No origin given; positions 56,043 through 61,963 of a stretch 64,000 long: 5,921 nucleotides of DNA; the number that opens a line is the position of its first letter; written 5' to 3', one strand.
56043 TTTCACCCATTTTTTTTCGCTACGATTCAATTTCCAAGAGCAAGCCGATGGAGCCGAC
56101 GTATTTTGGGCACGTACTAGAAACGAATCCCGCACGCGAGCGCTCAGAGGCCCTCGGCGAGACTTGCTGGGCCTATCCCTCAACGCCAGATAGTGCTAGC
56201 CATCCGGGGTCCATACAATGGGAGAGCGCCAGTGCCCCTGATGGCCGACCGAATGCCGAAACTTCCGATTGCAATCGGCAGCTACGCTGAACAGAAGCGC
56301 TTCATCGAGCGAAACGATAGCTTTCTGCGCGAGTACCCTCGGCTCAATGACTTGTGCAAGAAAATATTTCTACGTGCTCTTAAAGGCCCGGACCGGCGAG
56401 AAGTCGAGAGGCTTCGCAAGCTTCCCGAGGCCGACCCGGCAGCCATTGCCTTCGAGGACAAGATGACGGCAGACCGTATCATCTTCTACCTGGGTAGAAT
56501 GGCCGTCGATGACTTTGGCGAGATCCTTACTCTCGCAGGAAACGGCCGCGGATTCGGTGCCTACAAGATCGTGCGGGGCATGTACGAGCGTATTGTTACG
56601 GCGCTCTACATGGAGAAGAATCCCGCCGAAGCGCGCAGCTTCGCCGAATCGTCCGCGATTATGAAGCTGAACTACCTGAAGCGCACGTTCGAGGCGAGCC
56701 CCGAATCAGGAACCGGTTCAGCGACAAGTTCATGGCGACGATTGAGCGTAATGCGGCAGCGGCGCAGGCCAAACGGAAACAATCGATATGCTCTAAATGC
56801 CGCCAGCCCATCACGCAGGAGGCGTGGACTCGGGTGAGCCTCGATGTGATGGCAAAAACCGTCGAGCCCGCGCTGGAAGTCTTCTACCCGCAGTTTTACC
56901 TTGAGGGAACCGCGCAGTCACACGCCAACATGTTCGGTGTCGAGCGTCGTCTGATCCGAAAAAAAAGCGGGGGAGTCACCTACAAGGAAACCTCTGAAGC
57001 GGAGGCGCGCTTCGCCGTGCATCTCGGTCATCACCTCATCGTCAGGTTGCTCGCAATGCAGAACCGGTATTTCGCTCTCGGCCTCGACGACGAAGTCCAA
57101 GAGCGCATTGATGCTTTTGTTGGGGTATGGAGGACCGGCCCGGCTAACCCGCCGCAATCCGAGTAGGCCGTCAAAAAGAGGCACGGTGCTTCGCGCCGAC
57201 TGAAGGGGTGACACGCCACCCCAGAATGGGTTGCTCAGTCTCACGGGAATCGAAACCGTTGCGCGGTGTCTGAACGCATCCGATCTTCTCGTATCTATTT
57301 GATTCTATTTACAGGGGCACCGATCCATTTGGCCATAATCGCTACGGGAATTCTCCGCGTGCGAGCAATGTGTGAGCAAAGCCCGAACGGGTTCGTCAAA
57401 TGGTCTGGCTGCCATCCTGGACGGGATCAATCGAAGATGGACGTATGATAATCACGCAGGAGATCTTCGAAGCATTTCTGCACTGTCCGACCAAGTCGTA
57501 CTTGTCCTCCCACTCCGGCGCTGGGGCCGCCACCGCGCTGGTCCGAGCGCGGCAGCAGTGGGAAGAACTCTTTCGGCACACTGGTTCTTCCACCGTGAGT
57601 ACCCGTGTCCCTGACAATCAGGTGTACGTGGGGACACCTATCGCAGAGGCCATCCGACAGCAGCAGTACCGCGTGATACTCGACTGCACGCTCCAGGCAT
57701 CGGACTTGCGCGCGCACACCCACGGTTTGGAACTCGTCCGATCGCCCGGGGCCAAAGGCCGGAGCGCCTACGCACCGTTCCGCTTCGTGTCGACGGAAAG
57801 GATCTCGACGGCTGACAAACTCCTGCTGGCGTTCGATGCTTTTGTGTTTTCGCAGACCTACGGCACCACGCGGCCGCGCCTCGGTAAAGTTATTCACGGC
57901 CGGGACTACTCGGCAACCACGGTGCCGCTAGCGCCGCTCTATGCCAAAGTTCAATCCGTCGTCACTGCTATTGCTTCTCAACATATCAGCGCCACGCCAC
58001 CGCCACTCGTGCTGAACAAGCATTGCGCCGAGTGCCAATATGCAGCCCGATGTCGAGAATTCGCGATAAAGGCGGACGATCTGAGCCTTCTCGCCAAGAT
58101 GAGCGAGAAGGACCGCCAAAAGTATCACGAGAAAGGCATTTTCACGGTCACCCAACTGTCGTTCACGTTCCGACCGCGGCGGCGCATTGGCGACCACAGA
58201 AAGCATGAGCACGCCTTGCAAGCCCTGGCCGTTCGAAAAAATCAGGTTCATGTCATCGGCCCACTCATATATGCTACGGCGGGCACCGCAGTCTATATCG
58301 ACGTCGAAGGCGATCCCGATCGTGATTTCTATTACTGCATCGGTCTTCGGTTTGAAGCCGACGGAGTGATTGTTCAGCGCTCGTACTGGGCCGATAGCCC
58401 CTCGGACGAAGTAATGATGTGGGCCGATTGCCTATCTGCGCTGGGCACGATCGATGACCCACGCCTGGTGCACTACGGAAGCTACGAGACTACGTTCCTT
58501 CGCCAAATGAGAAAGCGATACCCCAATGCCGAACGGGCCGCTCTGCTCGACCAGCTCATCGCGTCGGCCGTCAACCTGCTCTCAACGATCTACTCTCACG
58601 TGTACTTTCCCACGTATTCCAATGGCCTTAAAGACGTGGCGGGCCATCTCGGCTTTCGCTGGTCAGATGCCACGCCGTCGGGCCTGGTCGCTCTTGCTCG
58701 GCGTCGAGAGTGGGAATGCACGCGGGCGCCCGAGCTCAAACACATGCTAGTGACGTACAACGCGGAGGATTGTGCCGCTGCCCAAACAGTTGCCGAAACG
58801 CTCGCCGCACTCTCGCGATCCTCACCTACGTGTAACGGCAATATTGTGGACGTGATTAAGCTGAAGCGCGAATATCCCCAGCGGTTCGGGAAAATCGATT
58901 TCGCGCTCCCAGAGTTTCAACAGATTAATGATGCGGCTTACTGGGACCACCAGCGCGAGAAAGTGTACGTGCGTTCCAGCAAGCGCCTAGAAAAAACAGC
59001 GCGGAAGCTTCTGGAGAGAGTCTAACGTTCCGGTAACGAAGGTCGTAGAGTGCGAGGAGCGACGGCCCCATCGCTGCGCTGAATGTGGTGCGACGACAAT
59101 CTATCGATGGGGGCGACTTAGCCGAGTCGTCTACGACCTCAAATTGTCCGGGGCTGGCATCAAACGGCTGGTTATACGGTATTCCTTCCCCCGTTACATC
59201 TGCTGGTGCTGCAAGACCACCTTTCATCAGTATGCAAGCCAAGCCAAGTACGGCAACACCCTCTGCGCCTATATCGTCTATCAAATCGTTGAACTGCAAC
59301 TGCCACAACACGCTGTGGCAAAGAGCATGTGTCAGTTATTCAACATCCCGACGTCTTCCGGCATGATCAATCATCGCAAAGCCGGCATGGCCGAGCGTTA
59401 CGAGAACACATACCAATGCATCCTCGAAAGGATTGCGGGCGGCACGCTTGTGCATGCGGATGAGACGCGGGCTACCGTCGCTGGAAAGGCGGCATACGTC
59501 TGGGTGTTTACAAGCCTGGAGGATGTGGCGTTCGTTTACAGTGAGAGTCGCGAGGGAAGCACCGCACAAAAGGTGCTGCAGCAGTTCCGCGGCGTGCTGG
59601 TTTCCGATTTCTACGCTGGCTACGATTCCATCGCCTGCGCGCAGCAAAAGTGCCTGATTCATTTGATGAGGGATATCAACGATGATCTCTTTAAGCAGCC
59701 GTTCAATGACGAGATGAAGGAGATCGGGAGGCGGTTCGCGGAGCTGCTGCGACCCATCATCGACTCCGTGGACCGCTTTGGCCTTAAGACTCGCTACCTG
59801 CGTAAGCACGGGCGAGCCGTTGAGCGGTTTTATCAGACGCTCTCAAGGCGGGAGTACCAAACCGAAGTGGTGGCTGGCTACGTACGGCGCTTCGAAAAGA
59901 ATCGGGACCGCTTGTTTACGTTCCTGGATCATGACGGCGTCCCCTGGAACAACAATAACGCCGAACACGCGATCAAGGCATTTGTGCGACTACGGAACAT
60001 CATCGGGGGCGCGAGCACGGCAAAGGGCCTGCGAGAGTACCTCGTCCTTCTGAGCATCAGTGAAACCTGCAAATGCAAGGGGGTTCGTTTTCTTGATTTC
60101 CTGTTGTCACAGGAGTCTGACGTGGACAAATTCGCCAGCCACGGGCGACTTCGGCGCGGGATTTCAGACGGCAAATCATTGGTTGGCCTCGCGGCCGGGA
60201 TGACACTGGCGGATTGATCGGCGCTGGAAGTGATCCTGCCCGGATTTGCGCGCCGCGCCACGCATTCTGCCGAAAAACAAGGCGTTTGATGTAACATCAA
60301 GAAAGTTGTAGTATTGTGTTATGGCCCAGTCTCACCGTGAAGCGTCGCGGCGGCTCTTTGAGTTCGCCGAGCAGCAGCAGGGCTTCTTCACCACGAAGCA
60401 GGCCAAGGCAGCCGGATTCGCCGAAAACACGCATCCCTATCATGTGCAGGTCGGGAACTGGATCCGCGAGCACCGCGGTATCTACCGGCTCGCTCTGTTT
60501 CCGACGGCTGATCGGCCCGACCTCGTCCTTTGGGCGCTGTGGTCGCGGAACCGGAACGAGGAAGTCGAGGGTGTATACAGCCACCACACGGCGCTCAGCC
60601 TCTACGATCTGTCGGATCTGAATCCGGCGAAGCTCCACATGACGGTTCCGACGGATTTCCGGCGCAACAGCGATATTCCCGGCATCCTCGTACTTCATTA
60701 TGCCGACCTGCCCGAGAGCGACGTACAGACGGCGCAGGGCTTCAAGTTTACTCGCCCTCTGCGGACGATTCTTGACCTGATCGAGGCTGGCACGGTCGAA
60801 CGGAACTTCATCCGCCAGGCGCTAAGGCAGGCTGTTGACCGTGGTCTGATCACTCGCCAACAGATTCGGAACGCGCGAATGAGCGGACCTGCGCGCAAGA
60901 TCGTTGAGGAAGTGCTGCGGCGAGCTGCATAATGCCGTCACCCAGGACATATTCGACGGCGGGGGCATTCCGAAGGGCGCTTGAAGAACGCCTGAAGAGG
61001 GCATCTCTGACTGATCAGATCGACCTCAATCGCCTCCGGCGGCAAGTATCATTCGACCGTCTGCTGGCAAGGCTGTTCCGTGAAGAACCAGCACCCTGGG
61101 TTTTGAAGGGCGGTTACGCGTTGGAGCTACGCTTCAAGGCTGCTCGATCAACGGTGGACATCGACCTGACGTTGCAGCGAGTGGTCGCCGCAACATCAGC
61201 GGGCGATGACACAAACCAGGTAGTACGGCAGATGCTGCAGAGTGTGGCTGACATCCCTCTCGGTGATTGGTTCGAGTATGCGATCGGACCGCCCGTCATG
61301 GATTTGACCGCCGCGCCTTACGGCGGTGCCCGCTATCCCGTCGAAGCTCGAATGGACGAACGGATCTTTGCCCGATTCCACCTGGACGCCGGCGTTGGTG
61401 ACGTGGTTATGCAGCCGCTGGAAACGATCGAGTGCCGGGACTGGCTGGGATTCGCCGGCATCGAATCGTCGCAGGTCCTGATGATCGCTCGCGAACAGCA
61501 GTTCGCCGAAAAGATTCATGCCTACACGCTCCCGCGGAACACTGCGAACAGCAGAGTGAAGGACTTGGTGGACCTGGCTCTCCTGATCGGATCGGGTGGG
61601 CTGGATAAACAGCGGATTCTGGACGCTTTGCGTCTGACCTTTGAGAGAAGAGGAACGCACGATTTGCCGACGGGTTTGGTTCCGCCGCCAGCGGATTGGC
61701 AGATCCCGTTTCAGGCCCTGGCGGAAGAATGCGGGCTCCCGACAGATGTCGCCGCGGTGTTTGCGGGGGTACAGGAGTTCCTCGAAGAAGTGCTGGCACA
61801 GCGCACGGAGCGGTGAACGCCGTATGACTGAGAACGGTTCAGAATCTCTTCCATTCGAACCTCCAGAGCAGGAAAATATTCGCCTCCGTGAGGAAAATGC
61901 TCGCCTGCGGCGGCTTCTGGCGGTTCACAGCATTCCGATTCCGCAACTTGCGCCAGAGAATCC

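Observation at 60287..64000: Intact AbiEi-AbiEii pair tightly coupled to a primase-polymerase (AEP) + SF2 helicase giant ORF: candidate multi-gene conflict module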

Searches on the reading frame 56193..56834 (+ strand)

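Call 34: search_protein_families(library=pfam, max_evalue=0.01, proteins=[window:56193-56834:+])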
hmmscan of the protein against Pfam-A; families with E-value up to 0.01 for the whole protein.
window:56193-56834:+ (214 aa): 1 family
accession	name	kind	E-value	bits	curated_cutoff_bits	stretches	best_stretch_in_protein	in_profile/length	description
PF18928.5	DUF5677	-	7.1e-06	26.6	27.1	1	102-169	9-78/166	Family of unknown function (DUF5677)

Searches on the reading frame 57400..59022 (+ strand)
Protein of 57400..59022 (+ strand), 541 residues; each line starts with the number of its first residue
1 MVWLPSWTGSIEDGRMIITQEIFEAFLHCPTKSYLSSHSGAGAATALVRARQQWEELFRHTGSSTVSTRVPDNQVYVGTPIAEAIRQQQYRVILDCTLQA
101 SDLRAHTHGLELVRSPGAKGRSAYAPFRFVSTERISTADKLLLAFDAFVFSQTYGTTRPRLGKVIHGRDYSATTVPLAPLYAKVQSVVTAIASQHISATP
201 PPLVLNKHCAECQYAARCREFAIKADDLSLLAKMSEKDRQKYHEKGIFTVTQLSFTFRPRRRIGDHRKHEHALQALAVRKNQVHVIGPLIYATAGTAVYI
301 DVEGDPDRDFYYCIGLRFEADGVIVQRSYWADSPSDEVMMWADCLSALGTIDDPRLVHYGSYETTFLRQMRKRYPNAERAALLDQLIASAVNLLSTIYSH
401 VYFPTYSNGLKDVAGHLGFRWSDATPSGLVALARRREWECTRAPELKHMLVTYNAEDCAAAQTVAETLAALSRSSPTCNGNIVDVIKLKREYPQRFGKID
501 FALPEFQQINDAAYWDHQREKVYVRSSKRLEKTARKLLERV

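Call 34: search_protein_families(library=pfam, max_evalue=0.01, proteins=[window:57400-59022:+])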
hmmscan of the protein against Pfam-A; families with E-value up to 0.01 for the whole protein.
window:57400-59022:+ (541 aa): 1 family
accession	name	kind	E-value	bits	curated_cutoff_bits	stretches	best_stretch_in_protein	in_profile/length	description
PF13482.12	RNase_H_2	-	1.5e-15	58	22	1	298-468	1-164/165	RNase_H superfamily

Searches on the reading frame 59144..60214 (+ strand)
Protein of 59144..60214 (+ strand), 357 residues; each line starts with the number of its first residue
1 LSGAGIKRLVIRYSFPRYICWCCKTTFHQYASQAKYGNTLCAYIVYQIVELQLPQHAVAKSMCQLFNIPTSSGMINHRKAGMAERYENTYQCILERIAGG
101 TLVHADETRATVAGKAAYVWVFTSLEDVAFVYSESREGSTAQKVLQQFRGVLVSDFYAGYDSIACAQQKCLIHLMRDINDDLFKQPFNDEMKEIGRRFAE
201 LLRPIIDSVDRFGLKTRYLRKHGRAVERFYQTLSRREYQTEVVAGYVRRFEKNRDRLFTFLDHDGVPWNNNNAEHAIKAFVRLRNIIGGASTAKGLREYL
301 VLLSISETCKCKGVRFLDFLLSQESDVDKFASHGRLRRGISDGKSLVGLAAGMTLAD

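Call 34: search_protein_families(library=pfam, max_evalue=0.01, proteins=[window:59144-60214:+])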
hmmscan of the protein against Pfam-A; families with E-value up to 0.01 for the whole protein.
window:59144-60214:+ (357 aa): 1 family
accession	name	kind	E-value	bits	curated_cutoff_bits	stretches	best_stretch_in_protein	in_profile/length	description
PF03050.20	DDE_Tnp_IS66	-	9.1e-36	124.1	23.1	1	36-296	4-282/284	Transposase IS66 family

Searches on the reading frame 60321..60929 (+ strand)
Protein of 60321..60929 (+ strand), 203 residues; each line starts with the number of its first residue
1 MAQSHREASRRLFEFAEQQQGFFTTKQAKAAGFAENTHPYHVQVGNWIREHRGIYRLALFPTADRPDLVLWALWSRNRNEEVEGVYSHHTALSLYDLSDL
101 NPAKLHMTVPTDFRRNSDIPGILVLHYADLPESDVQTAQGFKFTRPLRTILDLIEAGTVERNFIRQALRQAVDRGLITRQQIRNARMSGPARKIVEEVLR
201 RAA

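Call 6: search_protein_families(library=ncbifam, proteins=[window:60321-60929:+])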
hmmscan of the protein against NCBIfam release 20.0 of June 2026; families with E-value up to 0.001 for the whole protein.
window:60321-60929:+ (203 aa): 0 families

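Call 7: search_protein_families(library=pfam, proteins=[window:60321-60929:+])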
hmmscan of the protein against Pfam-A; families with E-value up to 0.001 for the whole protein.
window:60321-60929:+ (203 aa): 1 family
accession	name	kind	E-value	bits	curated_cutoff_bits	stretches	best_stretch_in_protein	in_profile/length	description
PF13338.12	AbiEi_4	-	1.2e-10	41.7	25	1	10-58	1-49/49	Transcriptional regulator, AbiEi antitoxin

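Call 8: search_protein_families(library=padloc, proteins=[window:60321-60929:+])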
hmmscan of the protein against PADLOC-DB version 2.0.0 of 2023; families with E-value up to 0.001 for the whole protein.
window:60321-60929:+ (203 aa): 13 families
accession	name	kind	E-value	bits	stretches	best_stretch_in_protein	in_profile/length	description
PDLC02228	AbiEi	-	6.9e-70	232.7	1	7-188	25-192/216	AbiEi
PDLC02249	AbiEi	-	1.9e-43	146.4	1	9-185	5-172/184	AbiEi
PDLC02260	AbiEi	-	6.8e-39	130.7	1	8-140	3-127/131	AbiEi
PDLC02231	AbiEi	-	5e-29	99.9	1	5-184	3-184/280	AbiEi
PDLC02225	AbiEi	-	4.5e-18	63.7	1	9-175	7-167/198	AbiEi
PDLC02259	AbiEi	-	1.2e-16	58.8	1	22-180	1-161/191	AbiEi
PDLC02244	AbiEi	-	3.6e-11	40.9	1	12-178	10-180/292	AbiEi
PDLC02265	AbiEi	-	6.1e-09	33.9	1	10-183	5-178/198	AbiEi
PDLC02239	AbiEi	-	1.2e-08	33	1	19-173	8-164/195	AbiEi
PDLC02275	AbiEi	-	6.9e-08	30.7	1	17-154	7-139/184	AbiEi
PDLC02256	AbiEi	-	1.7e-07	29.4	1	19-182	13-165/174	AbiEi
PDLC02283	AbiEi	-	3e-06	25.1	1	17-185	14-183/201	AbiEi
PDLC02254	AbiEi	-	5e-05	21.1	1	19-117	14-111/197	AbiEi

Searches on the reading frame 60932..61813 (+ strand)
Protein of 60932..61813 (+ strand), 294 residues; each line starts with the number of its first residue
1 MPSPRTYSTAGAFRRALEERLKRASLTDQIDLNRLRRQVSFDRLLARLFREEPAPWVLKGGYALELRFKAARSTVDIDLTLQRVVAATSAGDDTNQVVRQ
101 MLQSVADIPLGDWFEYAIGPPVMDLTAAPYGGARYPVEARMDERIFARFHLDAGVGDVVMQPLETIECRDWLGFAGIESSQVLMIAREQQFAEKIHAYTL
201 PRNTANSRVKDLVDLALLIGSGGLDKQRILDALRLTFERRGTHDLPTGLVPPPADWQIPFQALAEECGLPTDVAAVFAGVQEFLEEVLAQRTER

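Call 6: search_protein_families(library=ncbifam, proteins=[window:60932-61813:+])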
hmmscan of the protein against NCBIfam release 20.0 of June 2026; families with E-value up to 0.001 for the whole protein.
window:60932-61813:+ (294 aa): 0 families

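Call 7: search_protein_families(library=pfam, proteins=[window:60932-61813:+])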
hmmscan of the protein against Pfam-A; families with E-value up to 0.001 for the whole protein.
window:60932-61813:+ (294 aa): 1 family
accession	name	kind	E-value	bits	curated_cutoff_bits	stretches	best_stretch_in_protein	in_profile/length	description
PF08843.17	AbiEii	-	3.6e-30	106.1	22.5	1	43-247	1-192/238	Nucleotidyl transferase AbiEii toxin, Type IV TA system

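Call 8: search_protein_families(library=padloc, proteins=[window:60932-61813:+])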
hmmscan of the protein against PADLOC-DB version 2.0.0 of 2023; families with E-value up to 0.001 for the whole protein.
window:60932-61813:+ (294 aa): 13 families
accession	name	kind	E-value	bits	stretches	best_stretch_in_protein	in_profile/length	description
PDLC02291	AbiEii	-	8.6e-89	295.9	1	2-292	4-272/310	AbiEii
PDLC02314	AbiEii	-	4.7e-41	139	1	5-293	1-278/290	AbiEii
PDLC02288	AbiEii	-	5.2e-30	102.4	1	16-247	12-231/294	AbiEii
PDLC02295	AbiEii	-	2.8e-26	90.4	1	14-287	3-258/261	AbiEii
PDLC02329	AbiEii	-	5.1e-23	79.8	1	1-288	1-277/294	AbiEii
PDLC02301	AbiEii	-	9.4e-20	69.4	1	54-287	62-288/291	AbiEii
PDLC02312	AbiEii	-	3.7e-13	47.2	1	18-264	13-255/299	AbiEii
PDLC02319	AbiEii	-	1.9e-12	45.4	1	54-242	16-186/241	AbiEii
PDLC02325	AbiEii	-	1.7e-08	32.9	1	188-287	4-98/102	AbiEii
PDLC02306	AbiEii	-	4.5e-07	27.8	1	57-104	42-88/280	AbiEii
PDLC02327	AbiEii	-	4.2e-05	21.3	1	14-86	5-72/166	AbiEii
PDLC02326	AbiEii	-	7.8e-05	20.7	1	17-85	7-77/133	AbiEii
PDLC02298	AbiEii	-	0.00094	16.6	0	180-230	123-171/220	AbiEii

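Call 10: find_encoding_contigs(protein=window:60932-61813:+, flank=10000, max_places=6)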
Protein window:60932-61813:+ (294 aa): no gene with exactly this product is on record in the collection.

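Call 55: find_related_loci(query=window:60932-61813:+, collection=metagenome_contigs, flank=5000)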
Query window:60932-61813:+ (294 aa) in metagenome_contigs; peptide patterns used: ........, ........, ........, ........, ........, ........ (x = any residue, [..] = any of these).
600 stretches matched a pattern (row limit reached: there are more); 366 encode a relative of the query (tblastn E <= 1e-3); the best 80 are kept; 80 distinct loci.
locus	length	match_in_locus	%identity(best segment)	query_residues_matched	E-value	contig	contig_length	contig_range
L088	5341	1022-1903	93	1-294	0e+0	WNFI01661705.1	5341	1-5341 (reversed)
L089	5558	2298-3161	94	1-288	0e+0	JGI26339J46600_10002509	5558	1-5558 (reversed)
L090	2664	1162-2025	94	1-288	0e+0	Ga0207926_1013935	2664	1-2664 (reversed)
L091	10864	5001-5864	94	1-288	0e+0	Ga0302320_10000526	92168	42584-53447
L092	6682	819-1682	93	1-288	0e+0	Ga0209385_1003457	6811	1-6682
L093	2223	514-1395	92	1-294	0e+0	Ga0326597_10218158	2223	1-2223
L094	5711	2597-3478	92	1-294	0e+0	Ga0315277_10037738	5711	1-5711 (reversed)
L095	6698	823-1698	93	1-294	4e-180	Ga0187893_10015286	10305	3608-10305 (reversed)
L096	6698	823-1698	93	1-294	4e-180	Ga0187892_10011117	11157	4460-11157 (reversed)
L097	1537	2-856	94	4-288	0e+0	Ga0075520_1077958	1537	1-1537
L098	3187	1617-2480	93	1-288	0e+0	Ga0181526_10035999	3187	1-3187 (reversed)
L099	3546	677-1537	93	1-287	0e+0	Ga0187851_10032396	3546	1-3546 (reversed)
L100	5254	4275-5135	92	1-287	0e+0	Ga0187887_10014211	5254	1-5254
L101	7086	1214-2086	91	1-294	1e-178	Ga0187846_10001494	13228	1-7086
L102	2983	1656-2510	93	1-285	0e+0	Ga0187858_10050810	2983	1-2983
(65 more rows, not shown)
